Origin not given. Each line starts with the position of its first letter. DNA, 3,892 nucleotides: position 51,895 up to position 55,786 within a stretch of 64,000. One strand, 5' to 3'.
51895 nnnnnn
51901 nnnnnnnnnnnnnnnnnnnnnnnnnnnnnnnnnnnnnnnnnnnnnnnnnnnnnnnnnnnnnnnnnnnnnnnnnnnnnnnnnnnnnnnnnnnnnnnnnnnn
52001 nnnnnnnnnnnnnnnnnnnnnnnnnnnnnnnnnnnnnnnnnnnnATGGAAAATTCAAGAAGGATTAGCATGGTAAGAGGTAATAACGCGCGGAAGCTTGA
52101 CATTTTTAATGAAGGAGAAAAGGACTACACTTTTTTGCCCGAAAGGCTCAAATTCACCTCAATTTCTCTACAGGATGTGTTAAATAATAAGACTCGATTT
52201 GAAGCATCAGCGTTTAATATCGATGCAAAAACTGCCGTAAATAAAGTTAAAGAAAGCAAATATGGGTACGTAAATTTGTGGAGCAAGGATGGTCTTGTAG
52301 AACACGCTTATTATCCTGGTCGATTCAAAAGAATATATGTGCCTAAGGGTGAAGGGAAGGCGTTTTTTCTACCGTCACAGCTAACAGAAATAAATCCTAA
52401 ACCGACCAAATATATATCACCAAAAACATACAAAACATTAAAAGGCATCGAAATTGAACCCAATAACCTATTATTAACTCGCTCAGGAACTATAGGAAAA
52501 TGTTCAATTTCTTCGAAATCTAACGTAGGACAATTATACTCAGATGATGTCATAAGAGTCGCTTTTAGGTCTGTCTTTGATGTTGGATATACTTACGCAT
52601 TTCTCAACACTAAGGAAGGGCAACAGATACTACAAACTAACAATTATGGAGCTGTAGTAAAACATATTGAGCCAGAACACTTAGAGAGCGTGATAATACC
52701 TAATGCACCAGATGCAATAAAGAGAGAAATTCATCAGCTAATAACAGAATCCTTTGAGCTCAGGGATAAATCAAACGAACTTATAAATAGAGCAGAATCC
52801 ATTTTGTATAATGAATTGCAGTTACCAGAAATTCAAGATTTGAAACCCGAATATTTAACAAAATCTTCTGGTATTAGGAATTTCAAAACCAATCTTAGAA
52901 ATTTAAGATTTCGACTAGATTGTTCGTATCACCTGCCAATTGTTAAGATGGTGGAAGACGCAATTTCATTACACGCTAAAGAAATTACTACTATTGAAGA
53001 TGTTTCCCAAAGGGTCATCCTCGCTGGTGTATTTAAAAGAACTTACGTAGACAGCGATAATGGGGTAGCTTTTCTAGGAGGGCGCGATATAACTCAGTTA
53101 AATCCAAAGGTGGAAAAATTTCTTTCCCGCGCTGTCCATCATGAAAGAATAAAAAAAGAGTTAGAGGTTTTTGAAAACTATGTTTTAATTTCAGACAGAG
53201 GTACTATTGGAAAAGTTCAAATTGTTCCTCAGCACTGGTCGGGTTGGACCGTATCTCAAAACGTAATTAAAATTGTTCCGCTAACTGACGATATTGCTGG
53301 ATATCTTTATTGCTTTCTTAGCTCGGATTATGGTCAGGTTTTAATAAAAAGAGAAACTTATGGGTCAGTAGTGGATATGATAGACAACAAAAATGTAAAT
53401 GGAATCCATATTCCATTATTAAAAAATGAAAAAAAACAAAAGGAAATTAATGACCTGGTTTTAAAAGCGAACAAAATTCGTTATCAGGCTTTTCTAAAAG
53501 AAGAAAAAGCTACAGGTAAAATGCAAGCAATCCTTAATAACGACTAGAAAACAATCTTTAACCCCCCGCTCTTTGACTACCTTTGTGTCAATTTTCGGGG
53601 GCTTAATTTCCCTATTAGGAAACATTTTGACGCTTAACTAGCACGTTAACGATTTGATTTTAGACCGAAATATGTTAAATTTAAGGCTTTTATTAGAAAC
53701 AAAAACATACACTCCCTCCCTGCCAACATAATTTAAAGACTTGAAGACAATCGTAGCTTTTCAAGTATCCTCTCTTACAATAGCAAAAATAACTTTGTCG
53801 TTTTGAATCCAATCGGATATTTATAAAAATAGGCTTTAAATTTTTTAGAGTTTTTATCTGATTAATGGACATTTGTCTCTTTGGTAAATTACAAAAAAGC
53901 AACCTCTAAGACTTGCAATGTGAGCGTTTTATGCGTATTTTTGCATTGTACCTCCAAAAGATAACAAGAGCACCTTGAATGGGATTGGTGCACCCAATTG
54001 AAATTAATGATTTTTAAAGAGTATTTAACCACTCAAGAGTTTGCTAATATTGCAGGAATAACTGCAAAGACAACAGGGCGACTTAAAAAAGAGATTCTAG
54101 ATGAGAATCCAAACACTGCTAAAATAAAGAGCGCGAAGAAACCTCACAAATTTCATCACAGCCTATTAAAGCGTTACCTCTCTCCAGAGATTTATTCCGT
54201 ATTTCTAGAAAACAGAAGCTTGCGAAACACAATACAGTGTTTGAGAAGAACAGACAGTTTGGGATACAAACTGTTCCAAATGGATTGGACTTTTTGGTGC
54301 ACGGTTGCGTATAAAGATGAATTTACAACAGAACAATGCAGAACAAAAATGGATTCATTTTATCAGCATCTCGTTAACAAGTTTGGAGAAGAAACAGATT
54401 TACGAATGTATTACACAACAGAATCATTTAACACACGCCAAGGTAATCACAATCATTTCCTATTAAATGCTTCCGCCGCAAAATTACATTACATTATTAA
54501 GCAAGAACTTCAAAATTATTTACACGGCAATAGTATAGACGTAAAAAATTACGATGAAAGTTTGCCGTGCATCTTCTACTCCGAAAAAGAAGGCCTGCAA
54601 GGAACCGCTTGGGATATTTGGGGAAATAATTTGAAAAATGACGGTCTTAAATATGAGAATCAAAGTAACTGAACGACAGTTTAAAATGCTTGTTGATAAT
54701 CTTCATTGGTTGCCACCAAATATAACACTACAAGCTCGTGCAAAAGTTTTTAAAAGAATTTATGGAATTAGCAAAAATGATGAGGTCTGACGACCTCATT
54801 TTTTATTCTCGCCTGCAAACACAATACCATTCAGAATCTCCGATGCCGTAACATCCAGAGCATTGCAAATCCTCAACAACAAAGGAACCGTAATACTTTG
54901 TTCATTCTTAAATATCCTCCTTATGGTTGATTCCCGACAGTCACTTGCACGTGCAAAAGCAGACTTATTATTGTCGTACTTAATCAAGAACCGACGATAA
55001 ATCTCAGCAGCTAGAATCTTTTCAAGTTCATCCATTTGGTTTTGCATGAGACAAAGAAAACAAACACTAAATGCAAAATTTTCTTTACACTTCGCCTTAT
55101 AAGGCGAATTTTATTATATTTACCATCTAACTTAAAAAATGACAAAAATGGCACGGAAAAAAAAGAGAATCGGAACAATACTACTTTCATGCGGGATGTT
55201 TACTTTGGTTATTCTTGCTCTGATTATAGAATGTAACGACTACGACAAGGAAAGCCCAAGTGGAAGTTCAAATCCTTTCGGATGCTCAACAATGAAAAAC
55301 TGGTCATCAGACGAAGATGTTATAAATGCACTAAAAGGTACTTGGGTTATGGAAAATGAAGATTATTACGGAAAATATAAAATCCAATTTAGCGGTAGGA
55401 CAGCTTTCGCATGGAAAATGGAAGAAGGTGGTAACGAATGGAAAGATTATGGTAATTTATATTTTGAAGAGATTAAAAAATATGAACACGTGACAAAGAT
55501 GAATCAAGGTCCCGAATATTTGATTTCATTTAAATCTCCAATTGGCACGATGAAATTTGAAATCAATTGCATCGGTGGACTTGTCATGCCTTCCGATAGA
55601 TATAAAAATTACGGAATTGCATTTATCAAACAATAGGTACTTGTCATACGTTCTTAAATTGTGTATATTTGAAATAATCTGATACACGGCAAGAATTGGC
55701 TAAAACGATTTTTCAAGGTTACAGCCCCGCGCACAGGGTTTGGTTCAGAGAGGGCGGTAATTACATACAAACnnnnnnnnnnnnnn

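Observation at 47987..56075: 8.1-kb integrative island at tRNA(CAT) with a 13-bp att direct repeat and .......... arm-type repeats inside both ends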

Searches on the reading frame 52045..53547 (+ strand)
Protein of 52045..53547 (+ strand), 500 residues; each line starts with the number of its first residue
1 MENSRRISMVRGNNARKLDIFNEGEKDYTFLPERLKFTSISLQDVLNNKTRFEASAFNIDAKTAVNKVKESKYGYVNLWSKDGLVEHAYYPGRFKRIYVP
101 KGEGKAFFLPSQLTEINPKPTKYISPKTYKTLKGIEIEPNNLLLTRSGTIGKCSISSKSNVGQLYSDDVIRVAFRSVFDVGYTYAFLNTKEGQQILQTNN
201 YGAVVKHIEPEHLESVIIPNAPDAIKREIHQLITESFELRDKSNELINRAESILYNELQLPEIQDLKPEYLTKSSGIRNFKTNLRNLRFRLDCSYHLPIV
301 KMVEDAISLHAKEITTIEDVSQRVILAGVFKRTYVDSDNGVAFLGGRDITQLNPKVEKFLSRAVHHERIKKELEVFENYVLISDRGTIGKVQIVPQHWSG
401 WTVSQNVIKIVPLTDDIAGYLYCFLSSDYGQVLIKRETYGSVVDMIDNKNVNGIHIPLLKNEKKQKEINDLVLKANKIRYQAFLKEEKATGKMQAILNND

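Call 6: search_protein_families(library=pfam, proteins=[window:52045-53547:+], max_evalue=0.01)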
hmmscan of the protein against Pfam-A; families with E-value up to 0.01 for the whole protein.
window:52045-53547:+ (500 aa): 1 family
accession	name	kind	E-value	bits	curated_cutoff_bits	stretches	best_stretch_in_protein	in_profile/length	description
PF01420.25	Methylase_S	-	4.2e-09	37.3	22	1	371-469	53-146/168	Type I restriction modification DNA specificity domain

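Call 18: search_protein_families(library=ncbifam, proteins=[window:52045-53547:+], max_evalue=0.01)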
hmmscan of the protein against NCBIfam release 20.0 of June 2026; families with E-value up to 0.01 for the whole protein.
window:52045-53547:+ (500 aa): 2 families
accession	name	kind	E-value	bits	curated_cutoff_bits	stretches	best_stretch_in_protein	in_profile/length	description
NF047740.1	antiphage_MADS5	equivalog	3.9e-101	339.1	400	2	36-276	2-242/461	methylation-associated defense system restriction endonuclease subunit S MAD5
NF007278.0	PRK09737.1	equivalog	1.2e-07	30.9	662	1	135-241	279-390/461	type I restriction-modification system specificity subunit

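Call 19: search_protein_families(library=phrogs, proteins=[window:52045-53547:+], max_evalue=0.01)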
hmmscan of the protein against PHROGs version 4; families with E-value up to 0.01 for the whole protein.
window:52045-53547:+ (500 aa): 2 families
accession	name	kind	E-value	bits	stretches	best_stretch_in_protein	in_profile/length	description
phrog_2668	-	unknown function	9e-09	35.4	1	350-471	60-179/554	-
phrog_30386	-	unknown function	1.5e-08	35.6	1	373-457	68-152/182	-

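Call 20: search_protein_families(library=padloc, proteins=[window:52045-53547:+], max_evalue=0.01)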
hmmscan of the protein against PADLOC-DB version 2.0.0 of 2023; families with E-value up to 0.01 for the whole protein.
window:52045-53547:+ (500 aa): 54 families (the best 25 are shown)
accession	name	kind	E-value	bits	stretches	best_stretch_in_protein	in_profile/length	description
PDLC04137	mad5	-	1.7e-33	114.4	1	124-495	51-388/392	mads_5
PDLC03595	Specificity_II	-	2.3e-33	113.6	2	49-280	14-242/467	Type II specificity subunit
PDLC03095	Specificity_I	-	2.6e-24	83.8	2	38-272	11-246/473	Type I specificity subunit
PDLC03086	Specificity_I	-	2.9e-24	83.9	2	116-234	51-171/458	Type I specificity subunit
PDLC03089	Specificity_I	-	6.2e-24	82.9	2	105-232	33-164/446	Type I specificity subunit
PDLC03168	Specificity_I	-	2.6e-20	71.3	2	331-473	23-163/459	Type I specificity subunit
PDLC03108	Specificity_I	-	3.5e-20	70.7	2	314-476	246-406/452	Type I specificity subunit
PDLC03120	Specificity_I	-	4.2e-19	67.1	1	122-481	88-434/515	Type I specificity subunit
PDLC03069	Specificity_I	-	4.6e-19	66.8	3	315-479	193-361/387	Type I specificity subunit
PDLC03105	Specificity_I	-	2.4e-18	64.8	2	115-250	278-412/448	Type I specificity subunit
PDLC03079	Specificity_I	-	3.7e-18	63.9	1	132-478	80-420/470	Type I specificity subunit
PDLC03179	Specificity_I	-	4.7e-18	63.4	2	115-251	437-573/589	Type I specificity subunit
PDLC03068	Specificity_I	-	6.5e-18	63.1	2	341-470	33-160/403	Type I specificity subunit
PDLC03107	Specificity_I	-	2.2e-17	61.3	2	99-254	25-177/392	Type I specificity subunit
PDLC03155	Specificity_I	-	2.5e-17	60.9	2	121-253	88-223/520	Type I specificity subunit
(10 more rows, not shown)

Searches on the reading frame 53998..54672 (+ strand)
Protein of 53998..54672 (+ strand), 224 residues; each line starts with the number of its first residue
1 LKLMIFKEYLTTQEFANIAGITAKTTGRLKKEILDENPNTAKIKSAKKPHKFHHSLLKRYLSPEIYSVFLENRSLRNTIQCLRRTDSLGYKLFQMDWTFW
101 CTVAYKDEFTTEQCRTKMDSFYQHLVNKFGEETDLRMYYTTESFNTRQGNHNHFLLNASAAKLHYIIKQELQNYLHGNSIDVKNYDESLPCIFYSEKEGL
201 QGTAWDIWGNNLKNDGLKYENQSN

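Call 6: search_protein_families(library=pfam, proteins=[window:53998-54672:+], max_evalue=0.01)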
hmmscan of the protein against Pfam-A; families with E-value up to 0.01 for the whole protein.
window:53998-54672:+ (224 aa): 1 family
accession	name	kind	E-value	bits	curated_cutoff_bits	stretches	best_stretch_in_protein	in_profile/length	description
PF23343.2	REP_ORF2-G2P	-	0.0092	16.7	27.8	0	99-188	2-87/99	Replication-associated protein ORF2/G2P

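Call 18: search_protein_families(library=ncbifam, proteins=[window:53998-54672:+], max_evalue=0.01)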
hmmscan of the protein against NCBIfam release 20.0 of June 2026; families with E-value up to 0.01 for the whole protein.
window:53998-54672:+ (224 aa): 0 families

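Call 19: search_protein_families(library=phrogs, proteins=[window:53998-54672:+], max_evalue=0.01)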
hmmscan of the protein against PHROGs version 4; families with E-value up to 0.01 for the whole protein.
window:53998-54672:+ (224 aa): 0 families

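Call 20: search_protein_families(library=padloc, proteins=[window:53998-54672:+], max_evalue=0.01)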
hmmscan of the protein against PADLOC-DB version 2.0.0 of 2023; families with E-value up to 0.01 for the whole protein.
window:53998-54672:+ (224 aa): 0 families

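Call 43: search_solved_structures(query=A3, max_evalue=10)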
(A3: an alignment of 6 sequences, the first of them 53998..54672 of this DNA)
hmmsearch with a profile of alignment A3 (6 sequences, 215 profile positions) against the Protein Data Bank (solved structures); distinct sequences matched with E-value up to 10: 6.
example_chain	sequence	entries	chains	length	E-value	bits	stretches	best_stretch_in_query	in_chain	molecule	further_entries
4i92_A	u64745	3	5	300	0.0036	20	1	25-121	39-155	Probable serine/threonine-protein kinase At5g41260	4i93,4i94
9euk_D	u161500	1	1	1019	0.026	17.2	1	159-199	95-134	TmpF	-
9euf_H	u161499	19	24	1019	0.026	17.2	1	159-199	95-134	TmpF | ORF63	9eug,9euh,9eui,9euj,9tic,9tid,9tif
3he0_A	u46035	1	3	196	0.19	14.4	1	5-63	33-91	Transcriptional regulator, TetR family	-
5b48_A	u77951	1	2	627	2.1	11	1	131-190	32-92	2-oxoacid--ferredoxin oxidoreductase alpha subunit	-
9dvd_H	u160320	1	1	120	2.1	10.9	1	173-205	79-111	Fan HENV-270 heavy chain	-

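Call 44: find_homologous_proteins(query=A3, max_evalue=0.001)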
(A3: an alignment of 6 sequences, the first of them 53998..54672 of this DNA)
Query A3 (6 sequences) (224 aa, profile of the alignment): 40 proteins with E <= 0.001 among 2612 candidates.
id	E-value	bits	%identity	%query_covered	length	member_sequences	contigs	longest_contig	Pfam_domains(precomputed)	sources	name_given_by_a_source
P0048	8.2e-104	364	32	82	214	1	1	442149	-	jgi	jgi:hypothetical protein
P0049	1.1e-103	363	41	61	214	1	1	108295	-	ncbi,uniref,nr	ncbi:hypothetical protein KJK34_13980 [Flavobacterium sp. D11R37]|uniref:hypothetical protein n=1 Ta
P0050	6.5e-95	335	52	67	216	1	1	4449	-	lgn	-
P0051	2.3e-94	333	44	85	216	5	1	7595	-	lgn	-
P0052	6.5e-93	328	46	69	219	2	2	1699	-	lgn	-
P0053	6.1e-91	322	46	67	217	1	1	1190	-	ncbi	-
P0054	1.0e-90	321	29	96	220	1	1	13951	-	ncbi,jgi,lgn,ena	-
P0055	5.1e-90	319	45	68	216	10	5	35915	-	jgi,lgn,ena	-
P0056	1.4e-89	317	42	65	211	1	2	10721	-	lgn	-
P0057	1.7e-89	317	45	67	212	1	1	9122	-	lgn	-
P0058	1.8e-89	317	42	66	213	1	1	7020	-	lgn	-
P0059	2.1e-88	313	44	64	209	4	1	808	-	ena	-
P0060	4.2e-88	312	42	81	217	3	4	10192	-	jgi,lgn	-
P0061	2.6e-84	300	38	78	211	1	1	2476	-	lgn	-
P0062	4.0e-84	299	32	67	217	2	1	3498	-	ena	-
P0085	1.2e-56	210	56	98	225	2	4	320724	-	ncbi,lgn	-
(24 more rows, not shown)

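Call 57: predict_structure(alignment_id=A6)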
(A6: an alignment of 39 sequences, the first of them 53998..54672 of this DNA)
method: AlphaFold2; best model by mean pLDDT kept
length: 224 residues; sequences in the alignment: 39
mean_pLDDT: 79.4   pTM: 0.63
mean pLDDT of the five models: 79.4, 78.3, 76.2, 75.3, 72.6
residues with pLDDT >= 90: 78; 70-90: 86; 50-70: 51; < 50: 9
segments of 3 or more residues with pLDDT < 50: 1-3, 44-48
pLDDT, mean of each block of 10 residues (from residue 1): 60 84 82 68 51 80 72 62 67 87 93 93 96 93 87 94 96 94 83 68 78 70 51
secondary structure, 60 per line:
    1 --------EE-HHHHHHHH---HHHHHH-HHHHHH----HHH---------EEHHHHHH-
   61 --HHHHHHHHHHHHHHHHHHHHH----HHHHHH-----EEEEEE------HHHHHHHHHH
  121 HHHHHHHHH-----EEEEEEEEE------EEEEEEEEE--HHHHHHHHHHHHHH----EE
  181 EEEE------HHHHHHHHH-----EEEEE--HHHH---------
elements in order: H12-19 H23-28 H30-35 H54-59 H63-83 H88-93 E99-104 H111-129 E135-143 E150-158 H161-174 E179-184 H191-199 E205-209 H212-215

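Call 73: find_encoding_contigs(protein=P0085, flank=10000, max_places=3)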
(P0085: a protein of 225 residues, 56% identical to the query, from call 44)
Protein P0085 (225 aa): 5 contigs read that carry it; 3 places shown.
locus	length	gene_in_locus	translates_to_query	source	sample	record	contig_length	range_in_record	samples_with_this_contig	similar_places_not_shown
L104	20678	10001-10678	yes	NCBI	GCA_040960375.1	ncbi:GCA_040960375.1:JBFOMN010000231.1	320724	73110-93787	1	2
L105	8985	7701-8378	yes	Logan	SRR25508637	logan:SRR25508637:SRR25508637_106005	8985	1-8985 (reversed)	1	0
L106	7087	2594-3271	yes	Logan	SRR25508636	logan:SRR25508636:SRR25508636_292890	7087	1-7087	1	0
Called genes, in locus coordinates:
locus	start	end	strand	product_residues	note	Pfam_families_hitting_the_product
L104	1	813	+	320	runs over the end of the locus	PF00389:2-Hacid_dh, PF02826:2-Hacid_dh_C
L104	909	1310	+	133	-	PF19643:DUF6146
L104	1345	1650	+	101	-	PF20584:DUF6787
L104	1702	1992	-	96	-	-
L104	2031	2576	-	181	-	PF01625:PMSR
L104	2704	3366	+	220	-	PF00005:ABC_tran, PF02463:SMC_N (faint)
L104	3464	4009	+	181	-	PF09674:DUF2400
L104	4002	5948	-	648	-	PF13589:HATPase_c_3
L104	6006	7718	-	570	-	PF00239:Resolvase, PF07508:Recombinase, PF13408:Zn_ribbon_recom (weak)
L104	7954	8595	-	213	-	PF00239:Resolvase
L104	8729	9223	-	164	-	-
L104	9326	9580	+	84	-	-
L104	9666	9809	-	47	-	-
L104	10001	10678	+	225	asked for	-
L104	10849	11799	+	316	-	-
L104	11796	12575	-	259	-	-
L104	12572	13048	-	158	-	-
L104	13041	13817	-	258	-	PF09674:DUF2400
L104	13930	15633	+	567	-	PF19614:DUF6119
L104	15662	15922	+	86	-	PF09674:DUF2400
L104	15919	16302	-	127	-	PF00072:Response_reg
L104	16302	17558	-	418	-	PF01590:GAF, PF02518:HATPase_c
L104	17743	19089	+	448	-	PF00270:DEAD, PF04851:ResIII (weak), PF00271:Helicase_C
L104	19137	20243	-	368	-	PF08450:SGL (faint), PF10282:Lactonase, PF21783:YNCE (faint), PF02239:Cytochrom_D1 (faint), PF25175:Beta-prop_WDR5 (faint)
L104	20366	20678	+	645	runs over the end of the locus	PF07584:BatA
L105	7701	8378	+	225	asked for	-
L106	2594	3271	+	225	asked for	-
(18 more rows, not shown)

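Call 85: search_protein_families(library=pfam, alignment_id=A6, max_evalue=0.1)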
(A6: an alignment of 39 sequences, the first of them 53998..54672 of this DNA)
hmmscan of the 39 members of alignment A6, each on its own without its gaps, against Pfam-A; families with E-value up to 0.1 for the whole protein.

A. member 1, window:53998-54672:+ (224 aa): 1 family
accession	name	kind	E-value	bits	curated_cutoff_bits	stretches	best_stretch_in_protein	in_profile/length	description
PF23343.2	REP_ORF2-G2P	-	0.0092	16.7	27.8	1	99-188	2-87/99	Replication-associated protein ORF2/G2P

B. families by the number of members that match (of 39 scanned): 21 families
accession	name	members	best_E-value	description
PF23343.2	REP_ORF2-G2P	15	3.5e-05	Replication-associated protein ORF2/G2P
PF10898.13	DUF2716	4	0.01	Protein of unknown function (DUF2716)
PF00376.29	MerR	4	0.03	MerR family regulatory protein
PF00062.25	Lys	3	0.0032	C-type lysozyme/alpha-lactalbumin family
PF10482.14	CtIP_N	3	0.041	Tumour-suppressor protein CtIP N-terminal domain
PF12728.13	HTH_17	2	0.0013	Helix-turn-helix domain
PF09471.16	Peptidase_M64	2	0.023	IgA Peptidase M64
PF04188.19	Mannosyl_trans2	2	0.026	Mannosyltransferase (PIG-V)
PF20290.3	MC4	2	0.041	ABC-three component (ABC-3C) system Middle Component 4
PF01697.33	Glyco_transf_92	1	0.00076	Glycosyltransferase family 92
PF02689.20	Herpes_Helicase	1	0.0028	Helicase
PF13390.11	DUF4108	1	0.0083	Protein of unknown function (DUF4108)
PF02796.21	HTH_7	1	0.021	Helix-turn-helix domain of resolvase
PF15978.11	TnsD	1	0.026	Tn7-like transposition protein D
PF12209.13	SAC3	1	0.026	Leucine permease transcriptional regulator helical domain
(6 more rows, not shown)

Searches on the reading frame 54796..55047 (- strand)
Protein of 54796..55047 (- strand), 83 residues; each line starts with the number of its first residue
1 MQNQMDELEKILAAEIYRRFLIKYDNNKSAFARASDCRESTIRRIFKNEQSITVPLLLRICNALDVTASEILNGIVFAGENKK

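Call 6: search_protein_families(library=pfam, proteins=[window:54796-55047:-], max_evalue=0.01)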
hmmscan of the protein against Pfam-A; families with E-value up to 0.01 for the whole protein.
window:54796-55047:- (83 aa): 3 families
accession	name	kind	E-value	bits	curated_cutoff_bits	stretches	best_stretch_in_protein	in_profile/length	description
PF13443.12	HTH_26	-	2.1e-07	31.5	22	1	18-72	3-58/63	Cro/C1-type HTH DNA-binding domain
PF01381.28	HTH_3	-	1.3e-06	28.8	23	1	27-71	11-55/55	Helix-turn-helix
PF13560.12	HTH_31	-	0.0039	17.9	27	1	29-70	18-60/64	Helix-turn-helix domain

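Call 18: search_protein_families(library=ncbifam, proteins=[window:54796-55047:-], max_evalue=0.01)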
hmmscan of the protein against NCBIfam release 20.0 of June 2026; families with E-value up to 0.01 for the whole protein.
window:54796-55047:- (83 aa): 2 families
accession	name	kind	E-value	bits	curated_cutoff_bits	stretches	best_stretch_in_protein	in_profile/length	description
TIGR02607.1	antidote_HigA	equivalog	8.4e-05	22.3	47.7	1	20-71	15-66/81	HigA family addiction module antitoxin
NF000090.1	trans_reg_VanU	equivalog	0.0063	16.7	150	1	19-73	10-63/75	glycopeptide resistance transcriptional regulator VanU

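Call 19: search_protein_families(library=phrogs, proteins=[window:54796-55047:-], max_evalue=0.01)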
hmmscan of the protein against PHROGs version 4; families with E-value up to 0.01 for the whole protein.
window:54796-55047:- (83 aa): 5 families
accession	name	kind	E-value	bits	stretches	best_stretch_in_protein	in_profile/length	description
phrog_8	-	transcription regulation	7.5e-06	26.6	1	10-74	154-218/346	transcriptional regulator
phrog_4583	-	transcription regulation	0.00021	22.3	1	4-73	3-71/81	transcriptional repressor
phrog_4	-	transcription regulation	0.0012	18.8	1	6-76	131-196/400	transcriptional repressor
phrog_1381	-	moron, auxiliary metabolic gene and host takeover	0.0018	18.7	1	13-70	13-71/264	plasmid antitoxin with HTH domain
phrog_1373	-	transcription regulation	0.0068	17.4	1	28-68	79-119/166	transcriptional regulator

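Call 20: search_protein_families(library=padloc, proteins=[window:54796-55047:-], max_evalue=0.01)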
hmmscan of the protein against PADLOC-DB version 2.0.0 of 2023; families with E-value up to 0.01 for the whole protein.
window:54796-55047:- (83 aa): 1 family
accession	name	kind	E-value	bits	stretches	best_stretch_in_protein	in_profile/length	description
PDLC02926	HTH_VI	-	0.00099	17.3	1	24-71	13-60/92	-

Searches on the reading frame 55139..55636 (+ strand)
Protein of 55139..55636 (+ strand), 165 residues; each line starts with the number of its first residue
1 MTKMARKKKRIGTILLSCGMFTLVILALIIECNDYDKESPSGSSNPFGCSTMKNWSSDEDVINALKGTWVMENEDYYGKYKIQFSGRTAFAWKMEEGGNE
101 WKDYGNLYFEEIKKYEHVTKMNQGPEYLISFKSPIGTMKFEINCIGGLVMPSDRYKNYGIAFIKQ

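Call 6: search_protein_families(library=pfam, proteins=[window:55139-55636:+], max_evalue=0.01)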
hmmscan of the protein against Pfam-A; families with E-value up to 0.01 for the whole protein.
window:55139-55636:+ (165 aa): 0 families

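Call 18: search_protein_families(library=ncbifam, proteins=[window:55139-55636:+], max_evalue=0.01)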
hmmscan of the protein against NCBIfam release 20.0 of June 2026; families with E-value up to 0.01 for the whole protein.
window:55139-55636:+ (165 aa): 0 families

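Call 19: search_protein_families(library=phrogs, proteins=[window:55139-55636:+], max_evalue=0.01)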
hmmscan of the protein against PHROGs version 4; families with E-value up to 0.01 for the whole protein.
window:55139-55636:+ (165 aa): 0 families

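Call 20: search_protein_families(library=padloc, proteins=[window:55139-55636:+], max_evalue=0.01)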
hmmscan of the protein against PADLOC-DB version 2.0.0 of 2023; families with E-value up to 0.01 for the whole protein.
window:55139-55636:+ (165 aa): 1 family
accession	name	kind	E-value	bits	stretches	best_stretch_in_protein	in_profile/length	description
PDLC04224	HEC-02B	-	0.006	14.5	1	98-132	39-73/182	-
